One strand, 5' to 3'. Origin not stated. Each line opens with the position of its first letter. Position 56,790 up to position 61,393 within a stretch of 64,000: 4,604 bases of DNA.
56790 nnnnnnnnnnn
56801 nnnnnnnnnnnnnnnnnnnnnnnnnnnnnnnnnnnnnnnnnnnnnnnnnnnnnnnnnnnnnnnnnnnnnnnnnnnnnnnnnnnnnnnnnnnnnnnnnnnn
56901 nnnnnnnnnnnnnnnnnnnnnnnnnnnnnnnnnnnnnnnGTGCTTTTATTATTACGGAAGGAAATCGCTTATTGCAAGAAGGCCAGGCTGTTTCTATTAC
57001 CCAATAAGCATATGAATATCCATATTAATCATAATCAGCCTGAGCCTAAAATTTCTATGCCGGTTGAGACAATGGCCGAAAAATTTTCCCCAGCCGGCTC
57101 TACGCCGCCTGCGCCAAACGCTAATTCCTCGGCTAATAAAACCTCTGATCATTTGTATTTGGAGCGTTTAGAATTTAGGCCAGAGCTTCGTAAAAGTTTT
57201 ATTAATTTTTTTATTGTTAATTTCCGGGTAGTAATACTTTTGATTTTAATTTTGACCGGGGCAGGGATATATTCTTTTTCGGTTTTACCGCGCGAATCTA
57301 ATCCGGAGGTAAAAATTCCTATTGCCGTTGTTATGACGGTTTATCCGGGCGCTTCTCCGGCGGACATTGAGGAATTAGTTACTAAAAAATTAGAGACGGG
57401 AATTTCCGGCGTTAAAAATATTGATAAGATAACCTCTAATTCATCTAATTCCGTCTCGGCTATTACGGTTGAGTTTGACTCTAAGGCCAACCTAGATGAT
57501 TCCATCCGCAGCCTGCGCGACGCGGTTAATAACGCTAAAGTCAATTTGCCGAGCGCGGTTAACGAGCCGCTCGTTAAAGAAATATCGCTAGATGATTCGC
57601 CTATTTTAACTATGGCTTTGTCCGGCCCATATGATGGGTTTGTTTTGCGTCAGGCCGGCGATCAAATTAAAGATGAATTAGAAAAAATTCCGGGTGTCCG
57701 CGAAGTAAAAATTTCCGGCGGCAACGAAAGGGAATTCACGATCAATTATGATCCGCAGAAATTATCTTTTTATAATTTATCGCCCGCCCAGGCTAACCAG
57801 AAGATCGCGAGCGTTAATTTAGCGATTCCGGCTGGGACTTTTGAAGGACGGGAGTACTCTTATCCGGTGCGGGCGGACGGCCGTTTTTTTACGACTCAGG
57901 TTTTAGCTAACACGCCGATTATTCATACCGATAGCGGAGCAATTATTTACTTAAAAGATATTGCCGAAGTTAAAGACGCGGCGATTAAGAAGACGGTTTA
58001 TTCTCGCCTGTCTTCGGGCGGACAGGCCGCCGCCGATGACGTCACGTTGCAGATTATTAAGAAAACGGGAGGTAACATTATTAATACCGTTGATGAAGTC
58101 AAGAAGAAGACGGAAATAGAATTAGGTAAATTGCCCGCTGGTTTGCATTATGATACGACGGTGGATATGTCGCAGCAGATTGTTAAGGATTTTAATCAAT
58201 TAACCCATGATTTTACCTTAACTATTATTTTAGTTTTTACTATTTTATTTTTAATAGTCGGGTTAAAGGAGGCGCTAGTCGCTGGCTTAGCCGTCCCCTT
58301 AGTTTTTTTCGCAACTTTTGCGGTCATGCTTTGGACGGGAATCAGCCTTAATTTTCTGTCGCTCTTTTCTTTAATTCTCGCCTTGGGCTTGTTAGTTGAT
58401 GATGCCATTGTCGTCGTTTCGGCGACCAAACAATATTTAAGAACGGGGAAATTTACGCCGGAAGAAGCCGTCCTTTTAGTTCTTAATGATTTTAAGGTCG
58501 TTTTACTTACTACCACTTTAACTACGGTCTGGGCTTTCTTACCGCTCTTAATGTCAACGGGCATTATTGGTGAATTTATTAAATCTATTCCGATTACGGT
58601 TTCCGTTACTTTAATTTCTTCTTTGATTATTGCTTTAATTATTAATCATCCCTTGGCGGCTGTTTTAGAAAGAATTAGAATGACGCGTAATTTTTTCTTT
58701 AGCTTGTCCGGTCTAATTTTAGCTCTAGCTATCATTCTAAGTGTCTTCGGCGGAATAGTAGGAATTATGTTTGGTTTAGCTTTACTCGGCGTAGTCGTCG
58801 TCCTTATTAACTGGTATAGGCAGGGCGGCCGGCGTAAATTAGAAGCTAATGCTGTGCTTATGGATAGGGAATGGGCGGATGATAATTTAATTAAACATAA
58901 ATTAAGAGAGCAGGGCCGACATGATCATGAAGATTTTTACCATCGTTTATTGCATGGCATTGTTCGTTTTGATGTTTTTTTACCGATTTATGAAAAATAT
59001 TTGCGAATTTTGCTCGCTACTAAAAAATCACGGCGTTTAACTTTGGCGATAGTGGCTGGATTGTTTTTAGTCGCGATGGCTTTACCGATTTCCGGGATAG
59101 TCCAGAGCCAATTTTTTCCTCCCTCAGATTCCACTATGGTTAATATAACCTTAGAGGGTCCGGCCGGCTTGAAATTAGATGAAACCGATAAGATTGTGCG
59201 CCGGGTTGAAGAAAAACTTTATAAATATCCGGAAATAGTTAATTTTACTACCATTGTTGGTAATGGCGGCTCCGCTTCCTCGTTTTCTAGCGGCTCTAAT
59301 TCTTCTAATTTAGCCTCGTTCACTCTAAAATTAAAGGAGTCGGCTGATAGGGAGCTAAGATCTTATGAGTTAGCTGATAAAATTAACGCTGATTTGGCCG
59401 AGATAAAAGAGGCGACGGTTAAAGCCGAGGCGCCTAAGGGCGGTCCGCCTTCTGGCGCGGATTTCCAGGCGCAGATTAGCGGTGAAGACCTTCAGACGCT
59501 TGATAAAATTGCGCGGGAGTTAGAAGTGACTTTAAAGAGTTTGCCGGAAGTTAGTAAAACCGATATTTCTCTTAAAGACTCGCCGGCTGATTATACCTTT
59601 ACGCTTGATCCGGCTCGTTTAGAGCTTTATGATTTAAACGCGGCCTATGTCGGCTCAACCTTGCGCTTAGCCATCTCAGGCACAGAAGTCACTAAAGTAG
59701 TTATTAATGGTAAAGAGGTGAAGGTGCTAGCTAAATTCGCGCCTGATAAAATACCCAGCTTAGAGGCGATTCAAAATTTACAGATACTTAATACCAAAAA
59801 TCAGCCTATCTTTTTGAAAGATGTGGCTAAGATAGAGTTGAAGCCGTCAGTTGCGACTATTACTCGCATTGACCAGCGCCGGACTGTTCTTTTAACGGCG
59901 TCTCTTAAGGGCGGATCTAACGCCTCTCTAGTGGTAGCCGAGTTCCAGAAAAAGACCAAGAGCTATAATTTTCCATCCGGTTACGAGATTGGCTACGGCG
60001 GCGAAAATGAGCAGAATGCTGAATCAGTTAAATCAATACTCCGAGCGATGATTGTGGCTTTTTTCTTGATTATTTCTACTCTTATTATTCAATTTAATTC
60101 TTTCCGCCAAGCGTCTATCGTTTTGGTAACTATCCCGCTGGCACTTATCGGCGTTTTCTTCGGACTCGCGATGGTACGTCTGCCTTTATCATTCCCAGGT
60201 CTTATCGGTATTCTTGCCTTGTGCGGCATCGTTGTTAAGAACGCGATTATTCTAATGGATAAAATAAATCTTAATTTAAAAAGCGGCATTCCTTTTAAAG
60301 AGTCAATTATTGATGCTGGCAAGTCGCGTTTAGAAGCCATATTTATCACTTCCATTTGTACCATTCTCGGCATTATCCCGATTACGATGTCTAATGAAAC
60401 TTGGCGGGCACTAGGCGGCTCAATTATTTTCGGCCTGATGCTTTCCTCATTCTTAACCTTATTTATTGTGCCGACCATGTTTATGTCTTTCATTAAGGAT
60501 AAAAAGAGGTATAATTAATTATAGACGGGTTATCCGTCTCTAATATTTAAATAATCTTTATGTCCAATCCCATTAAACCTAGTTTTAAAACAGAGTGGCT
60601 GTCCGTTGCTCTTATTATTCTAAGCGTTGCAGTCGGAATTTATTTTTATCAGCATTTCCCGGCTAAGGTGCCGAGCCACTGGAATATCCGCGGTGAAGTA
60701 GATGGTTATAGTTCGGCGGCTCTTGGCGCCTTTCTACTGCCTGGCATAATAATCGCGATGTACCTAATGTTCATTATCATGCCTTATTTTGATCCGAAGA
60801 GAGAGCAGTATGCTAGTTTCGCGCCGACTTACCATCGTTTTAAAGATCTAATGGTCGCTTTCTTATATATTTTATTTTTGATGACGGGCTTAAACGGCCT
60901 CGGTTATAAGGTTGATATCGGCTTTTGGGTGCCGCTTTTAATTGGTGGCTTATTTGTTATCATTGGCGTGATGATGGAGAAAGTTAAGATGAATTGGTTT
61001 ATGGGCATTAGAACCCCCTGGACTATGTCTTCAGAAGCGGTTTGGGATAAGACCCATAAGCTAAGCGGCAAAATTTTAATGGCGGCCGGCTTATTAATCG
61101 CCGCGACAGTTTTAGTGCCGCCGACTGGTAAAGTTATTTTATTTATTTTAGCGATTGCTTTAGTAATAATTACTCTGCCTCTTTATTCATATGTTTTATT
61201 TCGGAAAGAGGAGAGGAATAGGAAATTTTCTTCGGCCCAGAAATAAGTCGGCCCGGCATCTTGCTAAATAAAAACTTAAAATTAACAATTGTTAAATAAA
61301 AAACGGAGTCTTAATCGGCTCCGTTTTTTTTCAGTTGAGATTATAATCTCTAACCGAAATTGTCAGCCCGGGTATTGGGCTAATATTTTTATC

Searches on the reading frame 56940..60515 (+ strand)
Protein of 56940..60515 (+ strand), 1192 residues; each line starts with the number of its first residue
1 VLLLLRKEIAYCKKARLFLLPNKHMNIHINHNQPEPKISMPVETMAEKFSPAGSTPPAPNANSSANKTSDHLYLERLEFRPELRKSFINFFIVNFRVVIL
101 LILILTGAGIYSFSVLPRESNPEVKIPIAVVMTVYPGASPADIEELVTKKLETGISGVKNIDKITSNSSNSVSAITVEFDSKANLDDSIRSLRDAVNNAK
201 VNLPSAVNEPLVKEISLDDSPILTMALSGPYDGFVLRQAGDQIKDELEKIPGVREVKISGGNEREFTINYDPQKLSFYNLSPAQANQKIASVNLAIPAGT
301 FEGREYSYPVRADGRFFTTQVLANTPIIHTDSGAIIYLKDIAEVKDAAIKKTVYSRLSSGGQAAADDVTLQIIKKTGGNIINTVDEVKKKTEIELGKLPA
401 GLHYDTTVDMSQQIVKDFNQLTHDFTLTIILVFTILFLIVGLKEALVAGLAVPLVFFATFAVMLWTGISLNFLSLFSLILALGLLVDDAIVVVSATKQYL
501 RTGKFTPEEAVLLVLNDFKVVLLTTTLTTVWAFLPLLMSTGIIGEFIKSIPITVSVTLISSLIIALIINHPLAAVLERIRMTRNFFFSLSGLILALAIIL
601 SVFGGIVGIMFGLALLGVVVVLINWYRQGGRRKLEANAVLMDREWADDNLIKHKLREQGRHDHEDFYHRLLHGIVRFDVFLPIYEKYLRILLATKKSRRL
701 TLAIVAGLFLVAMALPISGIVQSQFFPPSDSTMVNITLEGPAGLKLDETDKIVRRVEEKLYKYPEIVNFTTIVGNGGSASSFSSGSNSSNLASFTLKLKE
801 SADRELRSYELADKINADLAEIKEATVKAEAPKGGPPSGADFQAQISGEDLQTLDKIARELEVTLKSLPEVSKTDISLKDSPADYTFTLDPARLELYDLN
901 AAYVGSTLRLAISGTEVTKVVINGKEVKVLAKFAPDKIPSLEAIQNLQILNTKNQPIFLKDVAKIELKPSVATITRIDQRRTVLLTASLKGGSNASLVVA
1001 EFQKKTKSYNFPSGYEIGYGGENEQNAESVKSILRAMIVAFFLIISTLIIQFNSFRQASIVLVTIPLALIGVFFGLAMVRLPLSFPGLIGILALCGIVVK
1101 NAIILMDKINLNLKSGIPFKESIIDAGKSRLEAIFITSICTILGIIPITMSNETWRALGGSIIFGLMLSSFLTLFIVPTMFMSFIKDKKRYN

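Call 62: search_protein_families(library=pfam, proteins=[window:56940-60515:+], max_evalue=0.001)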
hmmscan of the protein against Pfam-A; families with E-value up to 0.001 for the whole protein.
window:56940-60515:+ (1192 aa): 3 families
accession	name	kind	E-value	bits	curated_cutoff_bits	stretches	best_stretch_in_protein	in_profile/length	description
PF00873.25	ACR_tran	-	2.1e-180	602.2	28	2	87-583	1-496/1021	AcrB/AcrD/AcrF family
PF02355.23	SecD_SecF_C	-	4e-06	26.8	20.5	1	1030-1183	30-185/189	Protein export membrane protein SecD/SecF, C-terminal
PF00403.32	HMA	-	0.00028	21.6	24.8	0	243-274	16-46/62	Heavy-metal-associated domain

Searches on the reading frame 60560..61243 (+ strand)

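Call 62: search_protein_families(library=pfam, proteins=[window:60560-61243:+], max_evalue=0.001)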
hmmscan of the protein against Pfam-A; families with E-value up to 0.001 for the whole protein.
window:60560-61243:+ (228 aa): 2 families
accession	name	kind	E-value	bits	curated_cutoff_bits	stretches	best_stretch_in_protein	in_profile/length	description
PF13630.11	SdpI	-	2.8e-20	72.6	28.2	1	141-208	1-68/71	SdpI/YfhL protein family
PF07853.16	DUF1648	-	1.2e-16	60.5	28.7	1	18-65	2-49/49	Domain of unknown function (DUF1648)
